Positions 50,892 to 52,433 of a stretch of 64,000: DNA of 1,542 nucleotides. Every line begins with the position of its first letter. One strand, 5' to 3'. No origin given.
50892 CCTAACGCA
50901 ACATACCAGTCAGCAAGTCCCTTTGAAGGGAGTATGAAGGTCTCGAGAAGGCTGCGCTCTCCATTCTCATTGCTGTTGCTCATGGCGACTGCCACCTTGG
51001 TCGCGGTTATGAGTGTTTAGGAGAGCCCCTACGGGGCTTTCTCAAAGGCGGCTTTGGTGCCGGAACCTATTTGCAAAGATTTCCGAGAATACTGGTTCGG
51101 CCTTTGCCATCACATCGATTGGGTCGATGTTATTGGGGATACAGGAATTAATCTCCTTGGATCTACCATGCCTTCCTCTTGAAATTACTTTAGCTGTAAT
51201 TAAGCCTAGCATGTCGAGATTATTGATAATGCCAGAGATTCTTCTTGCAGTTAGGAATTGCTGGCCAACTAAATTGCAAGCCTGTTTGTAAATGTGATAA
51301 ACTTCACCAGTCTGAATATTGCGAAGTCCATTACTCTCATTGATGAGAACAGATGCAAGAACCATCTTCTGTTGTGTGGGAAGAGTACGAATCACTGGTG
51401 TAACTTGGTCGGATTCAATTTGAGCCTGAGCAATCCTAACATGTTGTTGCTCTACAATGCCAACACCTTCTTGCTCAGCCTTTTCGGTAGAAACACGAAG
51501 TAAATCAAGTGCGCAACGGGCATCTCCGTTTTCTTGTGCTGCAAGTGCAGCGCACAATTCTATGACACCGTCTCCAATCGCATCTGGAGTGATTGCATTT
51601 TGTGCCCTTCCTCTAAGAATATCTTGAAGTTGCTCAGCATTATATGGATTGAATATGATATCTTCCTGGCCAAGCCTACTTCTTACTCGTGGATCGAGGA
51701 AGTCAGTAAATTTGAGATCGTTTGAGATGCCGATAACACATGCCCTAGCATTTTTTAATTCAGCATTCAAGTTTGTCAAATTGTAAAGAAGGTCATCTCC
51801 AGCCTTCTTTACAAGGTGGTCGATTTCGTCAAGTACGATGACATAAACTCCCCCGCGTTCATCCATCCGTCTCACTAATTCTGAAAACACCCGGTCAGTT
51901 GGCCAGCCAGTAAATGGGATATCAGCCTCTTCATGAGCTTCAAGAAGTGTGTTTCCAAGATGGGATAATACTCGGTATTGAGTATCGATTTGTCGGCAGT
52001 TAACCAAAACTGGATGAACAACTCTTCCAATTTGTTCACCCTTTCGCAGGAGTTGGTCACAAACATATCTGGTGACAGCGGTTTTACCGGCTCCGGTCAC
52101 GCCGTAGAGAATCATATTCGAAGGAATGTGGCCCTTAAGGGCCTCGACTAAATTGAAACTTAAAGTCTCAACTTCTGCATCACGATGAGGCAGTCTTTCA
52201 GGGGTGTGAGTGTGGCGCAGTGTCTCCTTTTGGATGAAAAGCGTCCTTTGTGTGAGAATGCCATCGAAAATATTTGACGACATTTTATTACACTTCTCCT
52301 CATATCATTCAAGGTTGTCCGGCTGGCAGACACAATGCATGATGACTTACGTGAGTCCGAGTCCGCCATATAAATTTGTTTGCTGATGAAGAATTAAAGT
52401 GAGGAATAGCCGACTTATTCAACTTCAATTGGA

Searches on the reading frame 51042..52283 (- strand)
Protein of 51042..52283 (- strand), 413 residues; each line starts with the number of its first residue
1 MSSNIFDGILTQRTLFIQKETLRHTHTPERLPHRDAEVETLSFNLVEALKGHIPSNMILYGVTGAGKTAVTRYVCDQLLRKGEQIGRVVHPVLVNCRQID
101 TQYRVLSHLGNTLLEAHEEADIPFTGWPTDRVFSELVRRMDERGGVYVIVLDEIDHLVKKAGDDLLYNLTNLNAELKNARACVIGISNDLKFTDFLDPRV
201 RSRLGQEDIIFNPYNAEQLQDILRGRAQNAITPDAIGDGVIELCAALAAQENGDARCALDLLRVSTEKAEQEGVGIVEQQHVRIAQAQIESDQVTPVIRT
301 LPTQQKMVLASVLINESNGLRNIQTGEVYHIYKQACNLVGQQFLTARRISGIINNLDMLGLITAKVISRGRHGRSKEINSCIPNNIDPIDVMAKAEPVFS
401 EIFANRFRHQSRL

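Call 59: find_encoding_contigs(protein=window:51042-52283:-, flank=10000, max_places=1)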
Protein window:51042-52283:- (413 aa): 23 contigs read that carry it; 1 place shown.
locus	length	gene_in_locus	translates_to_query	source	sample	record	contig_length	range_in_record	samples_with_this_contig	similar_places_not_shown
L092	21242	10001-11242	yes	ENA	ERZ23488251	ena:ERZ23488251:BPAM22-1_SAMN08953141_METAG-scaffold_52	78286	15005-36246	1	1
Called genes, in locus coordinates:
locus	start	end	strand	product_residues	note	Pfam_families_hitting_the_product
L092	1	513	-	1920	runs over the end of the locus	-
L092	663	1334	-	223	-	PF02568:ThiI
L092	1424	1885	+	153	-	PF03061:4HBT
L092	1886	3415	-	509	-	-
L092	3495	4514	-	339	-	PF03144:GTP_EFTU_D2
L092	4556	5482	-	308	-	PF00294:PfkB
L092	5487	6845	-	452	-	PF00289:Biotin_carb_N, PF02222:ATP-grasp, PF02655:ATP-grasp_3 (weak), PF02786:CPSase_L_D2, PF07478:Dala_Dala_lig_C, PF02785:Biotin_carb_C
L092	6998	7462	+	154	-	PF10686:YAcAr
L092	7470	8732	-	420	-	PF00667:FAD_binding_1, PF00175:NAD_binding_1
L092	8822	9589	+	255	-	PF23023:Anti-Pycsar_Apyc1, PF00753:Lactamase_B (weak), PF12706:Lactamase_B_2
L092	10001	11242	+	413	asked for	PF13191:AAA_16, PF00004:AAA (weak), PF13401:AAA_22, PF22606:Cdc6-ORC-like_ATPase_lid (weak), PF22703:Cdc6_lid, PF09079:WHD_Cdc6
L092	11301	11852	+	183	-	-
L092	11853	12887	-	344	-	PF00535:Glycos_transf_2, PF10111:Glyco_tranf_2_2 (faint), PF13641:Glyco_tranf_2_3, PF13506:Glyco_transf_21 (weak), PF13632:Glyco_trans_2_3 (weak)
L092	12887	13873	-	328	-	PF01467:CTP_transf_like, PF04019:DUF359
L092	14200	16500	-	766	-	-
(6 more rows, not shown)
